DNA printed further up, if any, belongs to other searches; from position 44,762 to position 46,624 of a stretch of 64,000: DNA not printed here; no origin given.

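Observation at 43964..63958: Type IV pilus-like locus whose minor-pilin block is made of giant modular proteins and ends in a ~1873-aa stalked protein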

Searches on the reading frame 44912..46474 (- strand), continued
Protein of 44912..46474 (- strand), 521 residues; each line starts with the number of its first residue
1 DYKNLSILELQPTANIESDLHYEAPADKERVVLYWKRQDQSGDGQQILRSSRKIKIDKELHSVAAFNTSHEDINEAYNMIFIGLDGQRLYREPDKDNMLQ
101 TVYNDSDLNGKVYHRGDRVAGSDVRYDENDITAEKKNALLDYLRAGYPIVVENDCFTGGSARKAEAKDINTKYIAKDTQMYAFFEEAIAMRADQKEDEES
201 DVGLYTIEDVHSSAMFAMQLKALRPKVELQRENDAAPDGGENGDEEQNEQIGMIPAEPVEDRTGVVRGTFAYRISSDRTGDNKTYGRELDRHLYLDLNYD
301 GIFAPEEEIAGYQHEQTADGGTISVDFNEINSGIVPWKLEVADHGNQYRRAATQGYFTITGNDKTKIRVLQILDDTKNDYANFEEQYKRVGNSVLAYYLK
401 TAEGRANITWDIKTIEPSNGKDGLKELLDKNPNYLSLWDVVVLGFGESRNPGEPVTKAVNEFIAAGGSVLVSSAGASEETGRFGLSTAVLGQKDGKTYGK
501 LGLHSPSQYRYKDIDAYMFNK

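Call 91: find_related_loci(query=A7, collection=metagenome_contigs, flank=10000)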
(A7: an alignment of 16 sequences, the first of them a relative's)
Query A7 (1236 aa) in metagenome_contigs; peptide patterns used: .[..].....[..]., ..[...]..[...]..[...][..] (x = any residue, [..] = any of these).
600 stretches matched a pattern (row limit reached: there are more); 476 encode a relative of the query (tblastn E <= 1e-3); the best 80 are kept; 80 distinct loci.
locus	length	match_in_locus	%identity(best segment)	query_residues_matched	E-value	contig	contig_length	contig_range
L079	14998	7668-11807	30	11-1236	2e-160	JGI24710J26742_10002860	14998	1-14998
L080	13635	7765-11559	34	64-1095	3e-151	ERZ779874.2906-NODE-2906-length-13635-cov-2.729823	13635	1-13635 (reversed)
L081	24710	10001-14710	31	63-1236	2e-152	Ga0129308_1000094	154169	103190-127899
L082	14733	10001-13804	34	64-1095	6e-151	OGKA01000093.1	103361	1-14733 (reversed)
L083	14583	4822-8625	34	64-1095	1e-150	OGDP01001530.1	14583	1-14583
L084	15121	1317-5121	34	64-1095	3e-150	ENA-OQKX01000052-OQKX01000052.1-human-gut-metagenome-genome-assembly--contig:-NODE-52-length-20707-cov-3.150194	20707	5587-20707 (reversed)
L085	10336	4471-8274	34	64-1095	2e-150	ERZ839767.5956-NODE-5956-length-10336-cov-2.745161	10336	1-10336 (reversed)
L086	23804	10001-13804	34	64-1095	3e-150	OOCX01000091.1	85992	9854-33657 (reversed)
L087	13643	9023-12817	34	64-1095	2e-149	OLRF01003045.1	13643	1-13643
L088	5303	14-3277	34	123-1095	2e-151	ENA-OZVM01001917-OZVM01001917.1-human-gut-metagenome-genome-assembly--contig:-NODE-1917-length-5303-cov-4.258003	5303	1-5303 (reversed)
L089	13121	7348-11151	34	64-1095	2e-148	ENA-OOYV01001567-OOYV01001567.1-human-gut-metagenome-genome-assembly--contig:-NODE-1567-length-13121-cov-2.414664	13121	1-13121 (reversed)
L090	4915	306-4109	34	64-1095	8e-152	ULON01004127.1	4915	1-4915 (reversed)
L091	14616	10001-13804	33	64-1095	2e-148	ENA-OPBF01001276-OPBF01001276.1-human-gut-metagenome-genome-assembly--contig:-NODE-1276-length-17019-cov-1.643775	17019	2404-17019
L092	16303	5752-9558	34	64-1095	2e-148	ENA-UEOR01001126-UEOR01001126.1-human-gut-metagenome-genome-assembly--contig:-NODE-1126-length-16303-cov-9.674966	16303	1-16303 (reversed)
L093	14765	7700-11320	32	63-1143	2e-148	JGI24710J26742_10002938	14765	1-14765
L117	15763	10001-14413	31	64-1236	3e-141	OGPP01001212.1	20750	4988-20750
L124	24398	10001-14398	31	1-1236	7e-137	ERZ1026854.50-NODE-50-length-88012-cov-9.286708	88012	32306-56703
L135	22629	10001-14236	29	2-1236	2e-114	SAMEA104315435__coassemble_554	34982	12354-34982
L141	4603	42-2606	35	430-1236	8e-108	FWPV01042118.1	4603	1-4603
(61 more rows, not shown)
